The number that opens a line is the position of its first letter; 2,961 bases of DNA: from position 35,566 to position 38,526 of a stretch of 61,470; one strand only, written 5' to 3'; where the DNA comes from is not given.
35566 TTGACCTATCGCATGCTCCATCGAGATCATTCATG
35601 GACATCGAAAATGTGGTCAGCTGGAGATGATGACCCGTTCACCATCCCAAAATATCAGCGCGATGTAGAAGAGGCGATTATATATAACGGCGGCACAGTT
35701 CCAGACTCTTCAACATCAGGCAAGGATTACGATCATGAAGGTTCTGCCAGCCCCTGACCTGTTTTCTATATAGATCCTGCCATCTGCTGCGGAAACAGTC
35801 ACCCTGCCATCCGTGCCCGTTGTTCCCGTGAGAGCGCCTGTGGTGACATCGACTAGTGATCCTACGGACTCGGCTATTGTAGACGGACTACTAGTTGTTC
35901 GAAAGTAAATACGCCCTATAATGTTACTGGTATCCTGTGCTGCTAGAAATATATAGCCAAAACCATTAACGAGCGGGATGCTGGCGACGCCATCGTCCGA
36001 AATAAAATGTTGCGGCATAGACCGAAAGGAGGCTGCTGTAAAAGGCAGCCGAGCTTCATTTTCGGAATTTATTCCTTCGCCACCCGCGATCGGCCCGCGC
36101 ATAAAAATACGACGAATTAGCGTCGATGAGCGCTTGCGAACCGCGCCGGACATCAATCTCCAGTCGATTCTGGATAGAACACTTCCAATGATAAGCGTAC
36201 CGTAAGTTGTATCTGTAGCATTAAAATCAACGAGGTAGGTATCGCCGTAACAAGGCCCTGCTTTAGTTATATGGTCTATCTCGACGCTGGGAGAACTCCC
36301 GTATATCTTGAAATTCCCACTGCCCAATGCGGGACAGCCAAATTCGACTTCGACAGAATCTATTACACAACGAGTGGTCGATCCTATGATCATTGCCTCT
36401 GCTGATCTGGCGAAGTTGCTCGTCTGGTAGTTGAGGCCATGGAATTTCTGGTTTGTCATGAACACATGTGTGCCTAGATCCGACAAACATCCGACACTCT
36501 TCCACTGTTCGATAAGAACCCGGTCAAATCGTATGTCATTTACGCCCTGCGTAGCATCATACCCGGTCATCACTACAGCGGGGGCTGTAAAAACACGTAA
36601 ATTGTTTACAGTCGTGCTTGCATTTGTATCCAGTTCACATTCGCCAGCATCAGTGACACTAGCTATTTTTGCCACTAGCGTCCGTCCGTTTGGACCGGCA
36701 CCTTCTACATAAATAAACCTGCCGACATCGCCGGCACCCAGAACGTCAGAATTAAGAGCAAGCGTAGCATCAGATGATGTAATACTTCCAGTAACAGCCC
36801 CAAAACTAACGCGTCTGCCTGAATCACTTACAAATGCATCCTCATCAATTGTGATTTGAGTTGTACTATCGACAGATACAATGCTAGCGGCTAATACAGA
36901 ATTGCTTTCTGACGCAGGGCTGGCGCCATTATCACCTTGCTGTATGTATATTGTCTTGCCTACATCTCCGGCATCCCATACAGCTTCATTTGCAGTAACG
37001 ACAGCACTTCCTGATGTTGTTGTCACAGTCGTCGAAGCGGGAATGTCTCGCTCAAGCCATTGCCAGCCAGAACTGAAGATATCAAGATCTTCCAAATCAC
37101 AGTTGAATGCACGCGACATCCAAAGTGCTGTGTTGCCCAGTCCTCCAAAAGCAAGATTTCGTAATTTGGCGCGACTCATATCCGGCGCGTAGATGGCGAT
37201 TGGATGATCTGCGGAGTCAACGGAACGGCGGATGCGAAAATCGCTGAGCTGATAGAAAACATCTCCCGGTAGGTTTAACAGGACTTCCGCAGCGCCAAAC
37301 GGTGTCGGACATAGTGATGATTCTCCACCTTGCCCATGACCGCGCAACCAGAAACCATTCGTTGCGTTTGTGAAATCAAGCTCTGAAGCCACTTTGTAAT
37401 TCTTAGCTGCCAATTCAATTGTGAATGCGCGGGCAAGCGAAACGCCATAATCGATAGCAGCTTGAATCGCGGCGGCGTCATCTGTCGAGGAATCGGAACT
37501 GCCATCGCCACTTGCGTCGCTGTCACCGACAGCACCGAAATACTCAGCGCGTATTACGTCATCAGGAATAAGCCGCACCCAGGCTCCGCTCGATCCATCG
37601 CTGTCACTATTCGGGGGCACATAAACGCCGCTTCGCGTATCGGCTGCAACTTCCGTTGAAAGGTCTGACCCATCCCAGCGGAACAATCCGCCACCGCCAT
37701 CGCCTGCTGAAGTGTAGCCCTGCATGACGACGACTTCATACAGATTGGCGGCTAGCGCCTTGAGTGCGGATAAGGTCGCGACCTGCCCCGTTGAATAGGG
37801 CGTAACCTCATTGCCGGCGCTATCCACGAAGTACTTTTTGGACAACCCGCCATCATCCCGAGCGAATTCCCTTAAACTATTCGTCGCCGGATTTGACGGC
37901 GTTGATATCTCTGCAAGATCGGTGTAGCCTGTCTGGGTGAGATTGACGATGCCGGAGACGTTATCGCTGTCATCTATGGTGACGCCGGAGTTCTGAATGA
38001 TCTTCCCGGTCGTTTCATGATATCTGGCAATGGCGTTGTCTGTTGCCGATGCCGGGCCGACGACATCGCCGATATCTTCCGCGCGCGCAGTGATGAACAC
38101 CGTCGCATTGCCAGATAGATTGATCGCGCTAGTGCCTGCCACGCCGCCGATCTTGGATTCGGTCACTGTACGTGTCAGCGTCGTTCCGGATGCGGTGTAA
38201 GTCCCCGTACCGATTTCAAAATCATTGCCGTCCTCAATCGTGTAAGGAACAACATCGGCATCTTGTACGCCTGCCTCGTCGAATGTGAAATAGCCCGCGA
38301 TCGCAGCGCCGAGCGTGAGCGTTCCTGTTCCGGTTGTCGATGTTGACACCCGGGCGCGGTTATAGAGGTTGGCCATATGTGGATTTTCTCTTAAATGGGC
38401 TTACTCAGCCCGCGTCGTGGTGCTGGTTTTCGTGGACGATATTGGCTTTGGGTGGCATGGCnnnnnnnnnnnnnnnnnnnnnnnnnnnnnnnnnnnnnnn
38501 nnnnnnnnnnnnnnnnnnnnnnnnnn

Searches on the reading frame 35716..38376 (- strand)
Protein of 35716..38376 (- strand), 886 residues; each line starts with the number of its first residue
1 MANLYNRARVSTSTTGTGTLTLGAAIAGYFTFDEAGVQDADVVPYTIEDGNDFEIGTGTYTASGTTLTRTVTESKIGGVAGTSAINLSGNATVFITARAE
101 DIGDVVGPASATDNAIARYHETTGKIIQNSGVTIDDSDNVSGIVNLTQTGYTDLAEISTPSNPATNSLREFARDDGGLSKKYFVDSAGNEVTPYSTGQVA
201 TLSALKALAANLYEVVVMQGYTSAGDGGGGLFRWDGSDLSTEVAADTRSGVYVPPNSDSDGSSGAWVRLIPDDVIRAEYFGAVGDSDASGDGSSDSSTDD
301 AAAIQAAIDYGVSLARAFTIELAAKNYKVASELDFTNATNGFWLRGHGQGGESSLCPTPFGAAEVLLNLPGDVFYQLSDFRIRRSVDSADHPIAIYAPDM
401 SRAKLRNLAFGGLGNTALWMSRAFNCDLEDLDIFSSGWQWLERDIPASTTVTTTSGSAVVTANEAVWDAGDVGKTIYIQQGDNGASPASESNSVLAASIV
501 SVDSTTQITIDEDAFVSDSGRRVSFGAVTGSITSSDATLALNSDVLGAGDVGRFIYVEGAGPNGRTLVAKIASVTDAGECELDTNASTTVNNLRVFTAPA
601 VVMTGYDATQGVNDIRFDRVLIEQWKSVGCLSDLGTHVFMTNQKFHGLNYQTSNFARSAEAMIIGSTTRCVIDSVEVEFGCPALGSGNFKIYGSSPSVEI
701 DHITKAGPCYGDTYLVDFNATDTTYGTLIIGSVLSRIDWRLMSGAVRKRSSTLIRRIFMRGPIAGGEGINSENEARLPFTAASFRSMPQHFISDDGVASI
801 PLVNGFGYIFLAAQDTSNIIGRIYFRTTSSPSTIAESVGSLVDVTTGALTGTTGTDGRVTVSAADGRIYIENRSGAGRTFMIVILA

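Call 71: search_protein_families(library=ncbifam, proteins=[window:35716-38376:-], max_evalue=1e-10)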
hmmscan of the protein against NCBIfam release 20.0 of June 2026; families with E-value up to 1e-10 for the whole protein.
window:35716-38376:- (886 aa): 0 families

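Call 72: search_protein_families(library=phrogs, proteins=[window:35716-38376:-], max_evalue=0.00001)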
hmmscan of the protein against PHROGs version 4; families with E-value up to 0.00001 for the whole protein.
window:35716-38376:- (886 aa): 1 family
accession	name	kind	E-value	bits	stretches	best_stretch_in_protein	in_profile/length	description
phrog_14558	-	tail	1.4e-06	27.9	1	836-883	688-735/740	tail spike protein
